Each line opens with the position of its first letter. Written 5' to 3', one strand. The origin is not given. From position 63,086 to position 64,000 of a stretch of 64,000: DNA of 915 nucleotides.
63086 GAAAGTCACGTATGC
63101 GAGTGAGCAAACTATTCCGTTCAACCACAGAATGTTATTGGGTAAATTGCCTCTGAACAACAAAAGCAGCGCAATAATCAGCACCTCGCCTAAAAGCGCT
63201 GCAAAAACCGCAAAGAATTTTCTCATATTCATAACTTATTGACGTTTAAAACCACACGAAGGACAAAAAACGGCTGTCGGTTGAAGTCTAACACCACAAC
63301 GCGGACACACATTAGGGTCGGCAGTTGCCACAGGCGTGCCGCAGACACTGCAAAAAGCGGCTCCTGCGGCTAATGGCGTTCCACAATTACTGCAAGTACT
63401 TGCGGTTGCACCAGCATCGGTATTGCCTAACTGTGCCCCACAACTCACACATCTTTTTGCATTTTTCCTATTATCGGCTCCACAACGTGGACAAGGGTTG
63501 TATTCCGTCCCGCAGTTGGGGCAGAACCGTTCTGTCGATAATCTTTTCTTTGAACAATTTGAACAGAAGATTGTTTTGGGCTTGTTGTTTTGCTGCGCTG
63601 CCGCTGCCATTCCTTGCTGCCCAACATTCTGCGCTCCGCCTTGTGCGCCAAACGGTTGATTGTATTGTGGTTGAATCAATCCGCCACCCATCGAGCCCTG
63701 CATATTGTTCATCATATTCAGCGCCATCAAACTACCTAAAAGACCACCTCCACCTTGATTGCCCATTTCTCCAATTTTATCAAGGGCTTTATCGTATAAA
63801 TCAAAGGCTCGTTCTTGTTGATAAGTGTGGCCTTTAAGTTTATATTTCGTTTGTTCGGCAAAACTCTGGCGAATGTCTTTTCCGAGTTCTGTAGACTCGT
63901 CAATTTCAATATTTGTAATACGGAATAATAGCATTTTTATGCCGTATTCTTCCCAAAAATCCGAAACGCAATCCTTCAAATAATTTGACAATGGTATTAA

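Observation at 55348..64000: Operon of at least 8 genes for zinc-ribbon, SPFH, bactofilin-like and coiled-coil membrane proteins with no recognisable enzyme: candidate undescribed envelope/membrane-scaffold system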

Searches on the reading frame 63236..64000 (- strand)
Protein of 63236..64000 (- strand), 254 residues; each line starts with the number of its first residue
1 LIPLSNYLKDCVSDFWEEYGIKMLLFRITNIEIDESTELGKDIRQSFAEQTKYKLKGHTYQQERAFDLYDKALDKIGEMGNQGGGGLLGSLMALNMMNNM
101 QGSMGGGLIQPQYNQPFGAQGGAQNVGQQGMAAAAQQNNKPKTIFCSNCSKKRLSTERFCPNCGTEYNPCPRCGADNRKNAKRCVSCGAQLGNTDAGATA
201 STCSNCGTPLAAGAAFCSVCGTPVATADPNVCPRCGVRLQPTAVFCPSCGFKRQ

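Call 4: search_protein_families(library=pfam, proteins=[window:63236-63991:-], max_evalue=1)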
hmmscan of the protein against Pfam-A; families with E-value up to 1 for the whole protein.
window:63236-63991:- (251 aa): 13 families
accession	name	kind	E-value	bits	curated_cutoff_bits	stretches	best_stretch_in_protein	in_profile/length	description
PF13240.11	Zn_Ribbon_1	-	3.3e-27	93.9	25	4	200-221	2-23/23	zinc-ribbon domain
PF12773.13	DZR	-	2.9e-19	69.4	27.3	2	200-247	1-45/45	Double zinc ribbon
PF13248.11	Zn_ribbon_3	-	1.9e-12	46.6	27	3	199-220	4-25/26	zinc-ribbon domain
PF17032.10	Zn_ribbon_15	-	1.4e-08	35.9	28.9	3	213-247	39-73/73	zinc-ribbon family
PF24463.1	DUF7577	-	1.3e-07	31.5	28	3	167-188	5-26/27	Domain of unknown function (DUF7577)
PF18912.6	DZR_2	-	4.9e-07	29.9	27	2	199-246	9-55/56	Double zinc ribbon domain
PF24460.1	DUF7575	-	2.3e-05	24.1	28.5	2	197-221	3-27/28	Domain of unknown function (DUF7575)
PF07191.17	Zn_ribbon_6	-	3.3e-05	24.2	25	1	136-172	12-47/67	Double zinc ribbon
PF00641.23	Zn_ribbon_RanBP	-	0.0086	15.8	27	1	167-186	7-26/30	Zn-finger in Ran binding protein and others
PF09297.16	Zn_ribbon_NUD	-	0.0098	16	24.8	2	153-163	2-12/32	NADH pyrophosphatase zinc ribbon domain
PF07282.18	Cas12f1-like_TNB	-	0.018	15.6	26.3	0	167-188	31-50/60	Cas12f1-like, TNB domain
PF06677.18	Auto_anti-p27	-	0.087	13.4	24.1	1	196-218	14-40/40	Sjogren's syndrome/scleroderma autoantigen 1 (Autoantigen p27)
PF10235.14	Cript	-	0.64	11.2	25.5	0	119-174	21-80/90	Microtubule-associated protein CRIPT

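Call 5: search_protein_families(library=padloc, proteins=[window:63236-63991:-], max_evalue=1)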
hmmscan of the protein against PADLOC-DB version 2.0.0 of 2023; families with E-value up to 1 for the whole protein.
window:63236-63991:- (251 aa): 1 family
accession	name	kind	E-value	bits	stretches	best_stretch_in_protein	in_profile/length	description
PDLC02573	DrmA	-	0.11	8.4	1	139-192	543-585/1018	DrmA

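Call 6: search_protein_families(library=ncbifam, proteins=[window:63236-64000:-], max_evalue=1)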
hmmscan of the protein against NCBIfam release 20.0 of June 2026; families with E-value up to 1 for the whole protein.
window:63236-64000:- (254 aa): 8 families
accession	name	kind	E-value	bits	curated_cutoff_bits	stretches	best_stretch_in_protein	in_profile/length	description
NF049953.1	ribbon_DG_selen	exception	2.2e-06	27.7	130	3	227-252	145-170/172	zinc ribbon-containing (seleno)protein DG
NF045510.1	4Cys_prefix_kin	domain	0.00042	20.5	24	0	199-210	15-26/26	4-Cys prefix domain-containing protein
NF005651.0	PRK07418.1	subfamily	0.002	16.4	942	1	122-166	572-616/617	acetolactate synthase large subunit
NF033497.1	rubre_like_arch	subfamily_domain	0.0026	17.5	32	1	217-243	3-30/34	rubrerythrin-like domain-containing protein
NF011149.0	PRK14559.1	equivalog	0.0089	14.8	374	1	144-193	2-53/642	serine/threonine phosphatase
NF041909.1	HVO_2753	equivalog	0.32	10.9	80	0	177-236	5-55/59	HVO_2753 family zinc finger protein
NF011302.0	PRK14714.1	equivalog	0.49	7.8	1791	1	115-210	645-732/1350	DNA-directed DNA polymerase II large subunit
NF001387.0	PRK00279.2-5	equivalog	0.85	9.2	373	0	148-191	116-155/224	adenylate kinase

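Call 7: search_protein_families(library=phrogs, proteins=[window:63236-64000:-], max_evalue=0.1)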
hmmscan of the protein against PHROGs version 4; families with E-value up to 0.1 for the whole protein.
window:63236-64000:- (254 aa): 10 families
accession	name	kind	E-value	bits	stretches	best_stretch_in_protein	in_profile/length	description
phrog_2546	-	unknown function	9.4e-12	46.5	3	202-227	2-27/180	-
phrog_19315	-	unknown function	1.6e-05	25.1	1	138-251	203-309/348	-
phrog_9700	-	unknown function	0.00047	20.2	1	168-223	7-63/483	-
phrog_16989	-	moron, auxiliary metabolic gene and host takeover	0.00049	21.1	1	227-252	4-29/122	membrane protein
phrog_27094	-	unknown function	0.002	19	1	195-239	6-49/63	-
phrog_6586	-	unknown function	0.003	18.4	0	170-194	6-30/129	-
phrog_10714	-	unknown function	0.0039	18.4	0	215-243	74-103/109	-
phrog_22898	-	unknown function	0.0074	17.4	0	145-168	3-26/163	-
phrog_10292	-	unknown function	0.021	15.8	0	231-252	5-26/136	-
phrog_38469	-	unknown function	0.084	13.6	0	186-251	199-261/272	-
